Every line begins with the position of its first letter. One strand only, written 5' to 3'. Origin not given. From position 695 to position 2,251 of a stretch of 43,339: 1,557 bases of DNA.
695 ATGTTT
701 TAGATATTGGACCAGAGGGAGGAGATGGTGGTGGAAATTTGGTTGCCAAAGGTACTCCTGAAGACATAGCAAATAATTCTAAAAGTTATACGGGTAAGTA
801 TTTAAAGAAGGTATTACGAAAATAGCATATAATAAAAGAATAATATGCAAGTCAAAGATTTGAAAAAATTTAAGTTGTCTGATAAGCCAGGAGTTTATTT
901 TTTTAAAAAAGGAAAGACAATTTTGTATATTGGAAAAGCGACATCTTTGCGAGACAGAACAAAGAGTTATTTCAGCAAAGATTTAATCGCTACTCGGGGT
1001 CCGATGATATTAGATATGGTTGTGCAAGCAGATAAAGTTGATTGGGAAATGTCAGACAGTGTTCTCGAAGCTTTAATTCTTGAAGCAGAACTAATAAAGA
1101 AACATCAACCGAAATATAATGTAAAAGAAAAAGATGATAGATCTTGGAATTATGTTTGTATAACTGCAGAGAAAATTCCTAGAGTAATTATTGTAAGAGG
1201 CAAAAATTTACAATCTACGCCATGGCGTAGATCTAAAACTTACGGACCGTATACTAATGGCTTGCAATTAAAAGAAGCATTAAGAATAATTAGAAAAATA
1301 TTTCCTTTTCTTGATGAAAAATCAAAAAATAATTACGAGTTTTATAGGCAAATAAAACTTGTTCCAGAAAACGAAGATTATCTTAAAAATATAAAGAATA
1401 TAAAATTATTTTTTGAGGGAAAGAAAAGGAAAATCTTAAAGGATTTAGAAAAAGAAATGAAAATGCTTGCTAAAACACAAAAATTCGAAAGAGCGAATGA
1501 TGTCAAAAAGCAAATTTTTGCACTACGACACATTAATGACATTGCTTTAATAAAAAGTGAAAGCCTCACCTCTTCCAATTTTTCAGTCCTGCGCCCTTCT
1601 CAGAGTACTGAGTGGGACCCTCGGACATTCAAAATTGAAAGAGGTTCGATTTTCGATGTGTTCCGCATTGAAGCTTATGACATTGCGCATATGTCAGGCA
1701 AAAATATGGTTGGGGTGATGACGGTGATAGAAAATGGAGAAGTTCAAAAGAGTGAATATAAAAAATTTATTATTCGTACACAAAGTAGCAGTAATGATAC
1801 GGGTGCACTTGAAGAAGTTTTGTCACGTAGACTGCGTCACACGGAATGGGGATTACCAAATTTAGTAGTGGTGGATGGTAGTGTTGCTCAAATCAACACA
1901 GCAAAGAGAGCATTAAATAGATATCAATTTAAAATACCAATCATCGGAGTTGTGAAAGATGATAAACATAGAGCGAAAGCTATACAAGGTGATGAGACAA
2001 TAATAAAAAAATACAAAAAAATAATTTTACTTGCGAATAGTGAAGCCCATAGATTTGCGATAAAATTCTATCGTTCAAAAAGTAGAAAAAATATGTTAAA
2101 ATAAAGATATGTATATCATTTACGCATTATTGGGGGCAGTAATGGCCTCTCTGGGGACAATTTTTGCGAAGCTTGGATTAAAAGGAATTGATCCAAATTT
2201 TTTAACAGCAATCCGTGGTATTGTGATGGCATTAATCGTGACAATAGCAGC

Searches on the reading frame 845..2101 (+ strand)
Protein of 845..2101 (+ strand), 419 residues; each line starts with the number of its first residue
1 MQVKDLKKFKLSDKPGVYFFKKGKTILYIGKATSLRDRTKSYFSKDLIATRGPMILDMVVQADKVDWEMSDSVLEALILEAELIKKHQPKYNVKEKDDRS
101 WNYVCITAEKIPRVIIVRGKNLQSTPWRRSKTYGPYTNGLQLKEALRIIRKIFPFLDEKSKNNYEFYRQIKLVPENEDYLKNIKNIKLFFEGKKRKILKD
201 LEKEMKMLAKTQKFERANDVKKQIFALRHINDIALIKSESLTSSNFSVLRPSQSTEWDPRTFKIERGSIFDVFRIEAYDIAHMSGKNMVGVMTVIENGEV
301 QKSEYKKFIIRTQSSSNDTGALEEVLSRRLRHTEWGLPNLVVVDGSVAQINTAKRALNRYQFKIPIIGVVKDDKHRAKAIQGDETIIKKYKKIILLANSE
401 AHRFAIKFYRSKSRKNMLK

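Call 28: search_protein_families(library=pfam, proteins=[window:845-2101:+])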
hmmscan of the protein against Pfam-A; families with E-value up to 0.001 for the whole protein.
window:845-2101:+ (419 aa): 3 families
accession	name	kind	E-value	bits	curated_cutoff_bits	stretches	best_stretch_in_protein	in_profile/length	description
PF08459.17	UvrC_RNaseH_dom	-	1.8e-34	119.4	22.3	1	274-404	12-146/159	UvrC RNAse H endonuclease domain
PF01541.30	GIY-YIG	-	1.4e-05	25.7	22.6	1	16-92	3-78/78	GIY-YIG catalytic domain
PF02151.25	UVR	-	0.00034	20.7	21.5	1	196-228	2-34/36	UvrB/uvrC motif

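Call 54: find_related_loci(query=window:845-2101:+, collection=genome_contigs, flank=1500)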
Query window:845-2101:+ (419 aa) in genome_contigs; peptide patterns used: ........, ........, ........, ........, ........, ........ (x = any residue, [..] = any of these).
600 stretches matched a pattern (row limit reached: there are more); 399 encode a relative of the query (tblastn E <= 1e-3); the best 80 are kept; 80 distinct loci.
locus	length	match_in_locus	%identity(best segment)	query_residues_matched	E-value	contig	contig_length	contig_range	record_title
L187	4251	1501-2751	71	1-419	0e+0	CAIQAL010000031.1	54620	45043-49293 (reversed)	uncultured bacterium isolate MJ-time_bin-5891 genome assembly, contig: bin-5891:31/38, whole genome shotgun sequence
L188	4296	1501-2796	67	1-419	0e+0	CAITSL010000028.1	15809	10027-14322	uncultured bacterium isolate AlinenSediments_bin-3871 genome assembly, contig: bin-3871:28/56, whole genome shotgun sequ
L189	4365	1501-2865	60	1-419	2e-175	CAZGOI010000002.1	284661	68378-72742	MAG TPA_asm: uncultured Candidatus Saccharibacteria bacterium isolate binchicken_co185_154 genome assembly, contig: NODE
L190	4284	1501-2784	63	1-416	4e-175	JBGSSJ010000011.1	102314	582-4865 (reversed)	MAG: Candidatus Paceibacteria bacterium isolate JTS-AC38 k141_3851755, whole genome shotgun sequence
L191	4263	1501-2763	62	1-419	7e-174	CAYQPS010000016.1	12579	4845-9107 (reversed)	MAG TPA_asm: uncultured Candidatus Saccharibacteria bacterium isolate SRP136066_co1_148 genome assembly, contig: NODE_61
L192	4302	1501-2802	60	1-418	2e-173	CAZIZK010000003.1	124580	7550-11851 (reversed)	MAG TPA_asm: uncultured Candidatus Saccharibacteria bacterium isolate SRP296810_co1_15 genome assembly, contig: NODE_125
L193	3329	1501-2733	64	7-418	3e-176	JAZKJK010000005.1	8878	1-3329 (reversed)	MAG: Patescibacteria group bacterium isolate ADI_DC_SW_02_SPN_11032020-bin106_1 DCSW02SPN_B106_1_000000000005, whole gen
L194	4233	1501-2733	60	1-419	1e-172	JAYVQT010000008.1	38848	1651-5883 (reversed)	MAG: Candidatus Paceibacterota bacterium isolate GL72_UP_metabat_91 GL72_UP_metabat_91_7, whole genome shotgun sequence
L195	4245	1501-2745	61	1-419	2e-173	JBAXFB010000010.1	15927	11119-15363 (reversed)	MAG: bacterium isolate ELA260 MAG260_10, whole genome shotgun sequence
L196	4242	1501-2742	63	6-419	3e-172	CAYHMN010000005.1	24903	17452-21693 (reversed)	MAG TPA_asm: uncultured Candidatus Saccharibacteria bacterium isolate ERP119705_co13_453 genome assembly, contig: NODE_2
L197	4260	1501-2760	61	1-418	4e-172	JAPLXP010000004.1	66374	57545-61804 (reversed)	MAG: Candidatus Nomurabacteria bacterium isolate LacPavin_0818_WC45_MAG_37_43 LacPavin_0818_WC45_scaffold_429651, whole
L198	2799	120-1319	62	6-418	0e+0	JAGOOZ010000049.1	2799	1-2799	MAG: Candidatus Paceibacterota bacterium isolate Gw_Bodden_bin_209 Gw_Bodden_94431_length_2799_cov_7.623503, whole genom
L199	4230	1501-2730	62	1-418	5e-170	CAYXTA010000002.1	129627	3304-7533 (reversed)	MAG TPA_asm: uncultured Candidatus Saccharibacteria bacterium isolate ERP123247_co1_13 genome assembly, contig: NODE_59_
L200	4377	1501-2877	57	1-419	1e-169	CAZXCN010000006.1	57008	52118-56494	MAG TPA_asm: uncultured Candidatus Saccharibacteria bacterium isolate SRP285395_co1_239 genome assembly, contig: NODE_65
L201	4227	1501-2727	59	1-419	6e-166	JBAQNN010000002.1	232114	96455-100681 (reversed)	MAG: Minisyncoccia bacterium isolate MFD12002_ilm_asm_bin51 k127_95506, whole genome shotgun sequence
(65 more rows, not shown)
